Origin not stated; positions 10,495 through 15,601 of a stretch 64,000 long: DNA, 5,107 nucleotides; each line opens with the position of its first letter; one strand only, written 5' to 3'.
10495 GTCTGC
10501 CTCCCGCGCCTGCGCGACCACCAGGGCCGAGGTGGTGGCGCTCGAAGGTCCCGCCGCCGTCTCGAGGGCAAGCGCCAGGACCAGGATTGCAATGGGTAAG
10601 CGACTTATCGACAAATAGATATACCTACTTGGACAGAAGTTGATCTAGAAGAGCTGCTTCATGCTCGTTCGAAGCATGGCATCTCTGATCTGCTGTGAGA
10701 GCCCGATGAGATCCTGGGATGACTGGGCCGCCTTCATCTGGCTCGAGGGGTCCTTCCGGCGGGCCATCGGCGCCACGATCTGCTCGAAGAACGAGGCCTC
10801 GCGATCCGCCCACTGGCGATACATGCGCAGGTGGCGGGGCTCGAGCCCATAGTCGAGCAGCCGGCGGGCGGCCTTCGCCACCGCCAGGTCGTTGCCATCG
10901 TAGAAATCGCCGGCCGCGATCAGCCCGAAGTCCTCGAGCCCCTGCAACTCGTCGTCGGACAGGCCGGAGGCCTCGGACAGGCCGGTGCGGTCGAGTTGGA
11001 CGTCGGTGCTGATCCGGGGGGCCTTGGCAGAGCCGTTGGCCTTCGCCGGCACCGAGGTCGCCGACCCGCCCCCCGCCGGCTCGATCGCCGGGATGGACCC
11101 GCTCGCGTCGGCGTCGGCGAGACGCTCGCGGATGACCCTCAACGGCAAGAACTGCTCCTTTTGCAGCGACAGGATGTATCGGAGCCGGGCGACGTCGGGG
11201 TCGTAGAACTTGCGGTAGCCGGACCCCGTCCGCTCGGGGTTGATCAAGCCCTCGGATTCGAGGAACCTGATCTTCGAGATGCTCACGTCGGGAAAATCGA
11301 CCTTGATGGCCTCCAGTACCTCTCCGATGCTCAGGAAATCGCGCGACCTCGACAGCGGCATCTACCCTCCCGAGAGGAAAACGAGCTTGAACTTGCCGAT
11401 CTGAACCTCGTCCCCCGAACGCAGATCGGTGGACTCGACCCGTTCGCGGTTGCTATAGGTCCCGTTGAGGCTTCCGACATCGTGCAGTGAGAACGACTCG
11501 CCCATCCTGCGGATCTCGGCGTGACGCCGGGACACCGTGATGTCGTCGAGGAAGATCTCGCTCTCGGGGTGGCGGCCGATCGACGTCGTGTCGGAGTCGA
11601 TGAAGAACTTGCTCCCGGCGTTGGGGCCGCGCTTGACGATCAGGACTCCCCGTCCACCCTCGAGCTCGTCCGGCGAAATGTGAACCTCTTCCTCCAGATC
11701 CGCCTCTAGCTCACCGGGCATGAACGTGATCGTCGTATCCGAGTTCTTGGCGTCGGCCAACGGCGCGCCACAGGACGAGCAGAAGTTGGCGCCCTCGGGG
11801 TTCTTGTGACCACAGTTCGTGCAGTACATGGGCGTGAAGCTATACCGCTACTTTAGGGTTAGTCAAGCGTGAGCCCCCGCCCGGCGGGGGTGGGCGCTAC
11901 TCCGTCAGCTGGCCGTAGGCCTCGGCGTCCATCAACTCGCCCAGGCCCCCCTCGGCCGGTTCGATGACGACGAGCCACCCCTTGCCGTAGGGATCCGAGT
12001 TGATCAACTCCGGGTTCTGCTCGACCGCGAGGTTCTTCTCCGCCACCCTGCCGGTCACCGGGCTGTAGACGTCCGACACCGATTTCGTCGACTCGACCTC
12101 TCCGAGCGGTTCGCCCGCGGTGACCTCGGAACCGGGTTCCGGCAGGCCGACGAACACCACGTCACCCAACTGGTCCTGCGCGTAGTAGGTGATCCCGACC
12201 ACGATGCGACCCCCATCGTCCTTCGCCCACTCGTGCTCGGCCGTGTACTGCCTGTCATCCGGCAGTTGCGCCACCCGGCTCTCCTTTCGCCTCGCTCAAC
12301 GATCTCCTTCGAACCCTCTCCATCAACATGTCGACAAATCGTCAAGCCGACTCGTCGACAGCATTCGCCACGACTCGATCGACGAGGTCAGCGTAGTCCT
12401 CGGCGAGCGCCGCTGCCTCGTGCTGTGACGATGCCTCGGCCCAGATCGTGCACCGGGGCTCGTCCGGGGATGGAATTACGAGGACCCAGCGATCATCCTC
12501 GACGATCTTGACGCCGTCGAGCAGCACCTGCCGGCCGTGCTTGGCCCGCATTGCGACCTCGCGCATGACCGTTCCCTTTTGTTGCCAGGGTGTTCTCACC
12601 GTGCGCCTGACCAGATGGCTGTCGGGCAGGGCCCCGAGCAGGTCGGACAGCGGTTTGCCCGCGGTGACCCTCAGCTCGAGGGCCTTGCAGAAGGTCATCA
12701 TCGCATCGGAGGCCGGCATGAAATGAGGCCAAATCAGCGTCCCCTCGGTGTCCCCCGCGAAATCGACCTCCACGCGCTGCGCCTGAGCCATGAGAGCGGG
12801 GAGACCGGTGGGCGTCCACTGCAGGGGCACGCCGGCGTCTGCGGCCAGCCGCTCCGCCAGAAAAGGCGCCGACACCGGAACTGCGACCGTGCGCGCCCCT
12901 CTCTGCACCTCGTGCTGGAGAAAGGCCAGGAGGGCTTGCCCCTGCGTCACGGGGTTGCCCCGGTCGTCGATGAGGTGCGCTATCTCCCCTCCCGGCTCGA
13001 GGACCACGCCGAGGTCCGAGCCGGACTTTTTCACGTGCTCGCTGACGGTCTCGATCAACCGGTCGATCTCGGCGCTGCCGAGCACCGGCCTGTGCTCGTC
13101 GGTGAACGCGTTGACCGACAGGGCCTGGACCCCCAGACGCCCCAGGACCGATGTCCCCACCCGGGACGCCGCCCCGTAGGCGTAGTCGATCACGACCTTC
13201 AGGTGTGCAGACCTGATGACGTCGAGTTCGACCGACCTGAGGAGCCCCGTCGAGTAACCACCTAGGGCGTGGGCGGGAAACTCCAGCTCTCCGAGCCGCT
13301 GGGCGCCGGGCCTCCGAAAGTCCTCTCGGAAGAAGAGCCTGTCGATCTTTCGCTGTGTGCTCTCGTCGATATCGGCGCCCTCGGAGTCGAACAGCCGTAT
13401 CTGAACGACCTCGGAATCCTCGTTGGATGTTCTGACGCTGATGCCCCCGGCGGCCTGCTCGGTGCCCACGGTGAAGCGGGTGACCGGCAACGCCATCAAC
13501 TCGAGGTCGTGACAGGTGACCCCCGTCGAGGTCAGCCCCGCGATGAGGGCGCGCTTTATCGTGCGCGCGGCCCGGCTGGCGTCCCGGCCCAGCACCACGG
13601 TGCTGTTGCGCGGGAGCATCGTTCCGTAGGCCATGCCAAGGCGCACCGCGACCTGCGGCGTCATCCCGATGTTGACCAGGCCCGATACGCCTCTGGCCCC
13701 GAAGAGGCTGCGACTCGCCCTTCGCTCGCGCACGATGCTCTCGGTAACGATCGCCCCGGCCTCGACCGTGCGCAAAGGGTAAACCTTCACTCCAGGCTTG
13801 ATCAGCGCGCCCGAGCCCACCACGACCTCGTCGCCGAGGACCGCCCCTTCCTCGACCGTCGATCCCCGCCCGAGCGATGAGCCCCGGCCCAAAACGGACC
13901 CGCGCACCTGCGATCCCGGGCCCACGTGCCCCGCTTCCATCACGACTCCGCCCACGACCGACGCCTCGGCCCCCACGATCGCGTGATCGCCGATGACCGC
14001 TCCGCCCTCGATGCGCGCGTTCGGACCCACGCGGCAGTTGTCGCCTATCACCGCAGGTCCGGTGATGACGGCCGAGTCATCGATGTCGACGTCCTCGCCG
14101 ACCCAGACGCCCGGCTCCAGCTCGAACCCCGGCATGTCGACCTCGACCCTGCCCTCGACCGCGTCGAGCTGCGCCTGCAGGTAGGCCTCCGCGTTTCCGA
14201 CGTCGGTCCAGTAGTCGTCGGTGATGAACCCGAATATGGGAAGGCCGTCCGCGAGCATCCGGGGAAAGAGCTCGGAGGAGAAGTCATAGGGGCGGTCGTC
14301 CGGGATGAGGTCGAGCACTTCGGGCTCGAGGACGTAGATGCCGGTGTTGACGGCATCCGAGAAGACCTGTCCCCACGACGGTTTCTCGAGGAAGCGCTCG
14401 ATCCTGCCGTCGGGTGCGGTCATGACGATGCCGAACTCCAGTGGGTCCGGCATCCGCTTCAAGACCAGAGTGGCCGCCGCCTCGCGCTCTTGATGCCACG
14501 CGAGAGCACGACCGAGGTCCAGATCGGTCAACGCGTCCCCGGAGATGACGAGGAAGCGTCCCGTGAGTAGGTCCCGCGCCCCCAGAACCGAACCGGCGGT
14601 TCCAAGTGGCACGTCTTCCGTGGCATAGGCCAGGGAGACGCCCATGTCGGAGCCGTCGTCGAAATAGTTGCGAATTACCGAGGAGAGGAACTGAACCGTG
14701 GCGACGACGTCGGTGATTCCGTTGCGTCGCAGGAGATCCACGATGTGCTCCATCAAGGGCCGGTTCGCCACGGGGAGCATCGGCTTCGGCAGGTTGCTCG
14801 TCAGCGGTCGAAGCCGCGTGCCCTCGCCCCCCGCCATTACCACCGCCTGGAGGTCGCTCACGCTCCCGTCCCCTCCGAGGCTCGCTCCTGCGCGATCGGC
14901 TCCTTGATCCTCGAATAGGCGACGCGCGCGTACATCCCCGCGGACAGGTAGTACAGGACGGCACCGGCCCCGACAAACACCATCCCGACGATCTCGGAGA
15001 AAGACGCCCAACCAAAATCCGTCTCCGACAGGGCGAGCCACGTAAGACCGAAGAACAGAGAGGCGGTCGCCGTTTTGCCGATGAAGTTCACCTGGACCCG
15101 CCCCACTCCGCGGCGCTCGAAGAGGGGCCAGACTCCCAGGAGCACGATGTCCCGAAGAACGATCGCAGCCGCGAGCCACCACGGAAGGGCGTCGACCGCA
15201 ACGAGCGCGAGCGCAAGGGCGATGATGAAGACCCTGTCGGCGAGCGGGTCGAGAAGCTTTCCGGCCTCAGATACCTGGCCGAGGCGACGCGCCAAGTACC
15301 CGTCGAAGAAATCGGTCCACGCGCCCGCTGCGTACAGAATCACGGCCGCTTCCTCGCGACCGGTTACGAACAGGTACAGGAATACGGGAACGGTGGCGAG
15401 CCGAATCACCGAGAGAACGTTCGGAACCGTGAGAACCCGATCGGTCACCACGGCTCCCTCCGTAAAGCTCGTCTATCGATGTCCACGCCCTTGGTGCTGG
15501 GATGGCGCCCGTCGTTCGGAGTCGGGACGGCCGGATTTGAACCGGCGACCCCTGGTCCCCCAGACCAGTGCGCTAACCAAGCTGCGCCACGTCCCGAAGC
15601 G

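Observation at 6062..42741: Recurrent AT-rich palindromic box (core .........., extended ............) in at least 12 intergenic regions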

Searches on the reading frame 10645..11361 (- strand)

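Call 10: search_protein_families(library=pfam, proteins=[window:10645-11361:-])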
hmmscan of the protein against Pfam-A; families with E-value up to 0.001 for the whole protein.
window:10645-11361:- (238 aa): 2 families
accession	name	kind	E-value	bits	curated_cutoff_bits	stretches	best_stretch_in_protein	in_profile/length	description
PF13411.12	MerR_1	-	3.8e-15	56.2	21.6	1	26-82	12-67/69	MerR HTH family regulatory protein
PF00376.29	MerR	-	3.4e-08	33.6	28.2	1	22-52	7-38/38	MerR family regulatory protein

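Call 24: search_protein_families(library=ncbifam, max_evalue=0.1, proteins=[window:10645-11361:-])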
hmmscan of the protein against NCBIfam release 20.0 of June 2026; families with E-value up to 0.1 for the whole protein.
window:10645-11361:- (238 aa): 13 families
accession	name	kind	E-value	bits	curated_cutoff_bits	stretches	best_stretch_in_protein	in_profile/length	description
NF050798.1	TF_FtsR_Actino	equivalog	9.1e-71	238.5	150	1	10-234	1-222/223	transcriptional regulator FtsR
TIGR02043.1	ZntR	equivalog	1e-06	28.9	167.95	1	22-79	9-66/131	Zn(2+)-responsive transcriptional regulator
NF007069.0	PRK09514.1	equivalog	7.1e-06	26.1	143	1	24-81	11-68/141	Zn(2+)-responsive transcriptional regulator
NF047375.1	HeatShock_HspR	equivalog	1.7e-05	24.7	105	1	31-79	20-68/92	heat shock protein transcriptional repressor HspR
TIGR02051.1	MerR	equivalog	5e-05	23.5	150.85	1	25-71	10-57/124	mercury resistance transcriptional regulator MerR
TIGR02044.1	CueR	equivalog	0.0001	22.4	147.4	1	26-67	12-54/127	Cu(I)-responsive transcriptional regulator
TIGR02047.1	CadR-PbrR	equivalog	0.00012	22.1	151.45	1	25-66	11-53/127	Cd(II)/Pb(II)-responsive transcriptional regulator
NF053740.1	TransRegTnrAGPos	equivalog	0.00013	22.1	140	1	22-65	20-63/108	hypothetical protein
NF041849.1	trans_regNmlR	equivalog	0.0017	18.4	175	1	25-65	11-52/117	stress response transcriptional regulator NmlR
NF047377.1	heat_HspR_dupli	exception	0.0049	16.4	300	1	27-69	139-181/214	heat shock protein transcriptional repressor HspR, fused homodimer type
NF010315.0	PRK13752.1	subfamily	0.0051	16.9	261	1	25-71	18-65/144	mercury resistance transcriptional regulator MerR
TIGR01950.1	SoxR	equivalog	0.0053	16.5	116.9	1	25-84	12-70/142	redox-sensitive transcriptional activator SoxR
NF011617.0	PRK15043.1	equivalog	0.018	14.3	417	1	12-63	6-53/243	HTH-type transcriptional regulator MlrA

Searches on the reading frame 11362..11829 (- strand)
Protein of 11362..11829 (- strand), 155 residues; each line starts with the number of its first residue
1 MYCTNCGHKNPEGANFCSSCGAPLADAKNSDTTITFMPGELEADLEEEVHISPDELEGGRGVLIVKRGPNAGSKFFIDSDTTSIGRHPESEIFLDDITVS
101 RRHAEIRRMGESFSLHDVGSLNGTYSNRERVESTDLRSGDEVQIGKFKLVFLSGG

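Call 23: search_protein_families(library=pfam, max_evalue=1, proteins=[window:11362-11829:-])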
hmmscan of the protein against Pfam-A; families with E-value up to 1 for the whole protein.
window:11362-11829:- (155 aa): 11 families
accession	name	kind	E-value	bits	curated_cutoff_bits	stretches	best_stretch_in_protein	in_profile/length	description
PF00498.31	FHA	-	1.2e-20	74.1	20.7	1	82-145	1-67/67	FHA domain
PF16697.10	Yop-YscD_cpl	-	2.7e-18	66.5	33.2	1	67-151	4-90/94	Inner membrane component of T3SS, cytoplasmic domain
PF13240.11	Zn_Ribbon_1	-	2.3e-10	40.4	25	1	2-24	1-23/23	zinc-ribbon domain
PF12773.13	DZR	-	1.8e-06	28.5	27.3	1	3-25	1-23/45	Double zinc ribbon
PF13248.11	Zn_ribbon_3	-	4.8e-05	23.1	27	1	2-24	4-26/26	zinc-ribbon domain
PF24463.1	DUF7577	-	0.0011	19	28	1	2-24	4-26/27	Domain of unknown function (DUF7577)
PF14803.11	Zn_ribbon_Nudix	-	0.0016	18.8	25.6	1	15-25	1-11/34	Nudix N-terminal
PF09297.16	Zn_ribbon_NUD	-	0.012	15.8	24.8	1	15-26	4-15/32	NADH pyrophosphatase zinc ribbon domain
PF08271.17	Zn_Ribbon_TF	-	0.029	14.4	29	1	1-29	1-34/43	TFIIB zinc-binding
PF18912.6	DZR_2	-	0.057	13.7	27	1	3-26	24-48/56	Double zinc ribbon domain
PF17032.10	Zn_ribbon_15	-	0.6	11.4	28.9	1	2-21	54-73/73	zinc-ribbon family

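Call 24: search_protein_families(library=ncbifam, max_evalue=0.1, proteins=[window:11362-11829:-])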
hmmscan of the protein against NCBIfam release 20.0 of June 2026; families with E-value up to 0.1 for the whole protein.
window:11362-11829:- (155 aa): 9 families
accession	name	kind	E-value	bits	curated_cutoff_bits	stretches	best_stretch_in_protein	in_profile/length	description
NF041660.2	oxygluDhInhib_OdhI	equivalog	3.4e-50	169.3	200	1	47-154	23-130/130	oxoglutarate dehydrogenase inhibitor Odhl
NF049868.1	FhaB_Rv0019c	equivalog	2.8e-18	66.4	125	1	60-147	66-154/158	FHA domain-containing protein FhaB/FipA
NF052573.1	HisKinEspAMyxo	equivalog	2.4e-14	52.3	1400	1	63-148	28-115/755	serine histidine kinase EspA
NF033760.1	gliding_GltG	equivalog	1.5e-10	40.3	650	1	78-149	22-94/650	adventurous gliding motility protein GltG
TIGR03354.1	VI_FHA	hypoth_equivalog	1.6e-10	41.4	120.25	1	69-149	13-99/420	type VI secretion system-associated FHA domain protein TagH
NF045510.1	4Cys_prefix_kin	domain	5.1e-05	23.4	24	1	9-24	11-26/26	4-Cys prefix domain-containing protein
NF052403.1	ESX1TransRegEspM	equivalog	0.0085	15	550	1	61-146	11-94/367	ESX-1 type VII secretion system transcriptional regulator EspM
NF049861.1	SCO2400_fam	subfamily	0.042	14.4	55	1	2-39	3-39/136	SCO2400 family protein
NF011149.0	PRK14559.1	equivalog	0.047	12.4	374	1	2-30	3-31/642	serine/threonine phosphatase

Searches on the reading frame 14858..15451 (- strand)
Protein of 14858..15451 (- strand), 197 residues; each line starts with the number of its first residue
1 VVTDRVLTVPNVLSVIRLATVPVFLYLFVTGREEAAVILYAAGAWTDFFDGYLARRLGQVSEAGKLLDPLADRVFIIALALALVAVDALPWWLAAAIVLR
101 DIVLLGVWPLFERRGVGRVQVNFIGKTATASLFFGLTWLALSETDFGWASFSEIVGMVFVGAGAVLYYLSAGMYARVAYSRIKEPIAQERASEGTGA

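Call 23: search_protein_families(library=pfam, max_evalue=1, proteins=[window:14858-15451:-])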
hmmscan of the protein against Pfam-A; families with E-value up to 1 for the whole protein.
window:14858-15451:- (197 aa): 2 families
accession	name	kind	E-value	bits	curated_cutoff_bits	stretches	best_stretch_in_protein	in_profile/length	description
PF01066.26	CDP-OH_P_transf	-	2.3e-34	119.4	22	1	8-151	2-138/152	CDP-alcohol phosphatidyltransferase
PF02656.20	DUF202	-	0.054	14.4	23.4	1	127-178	16-66/68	Domain of unknown function (DUF202)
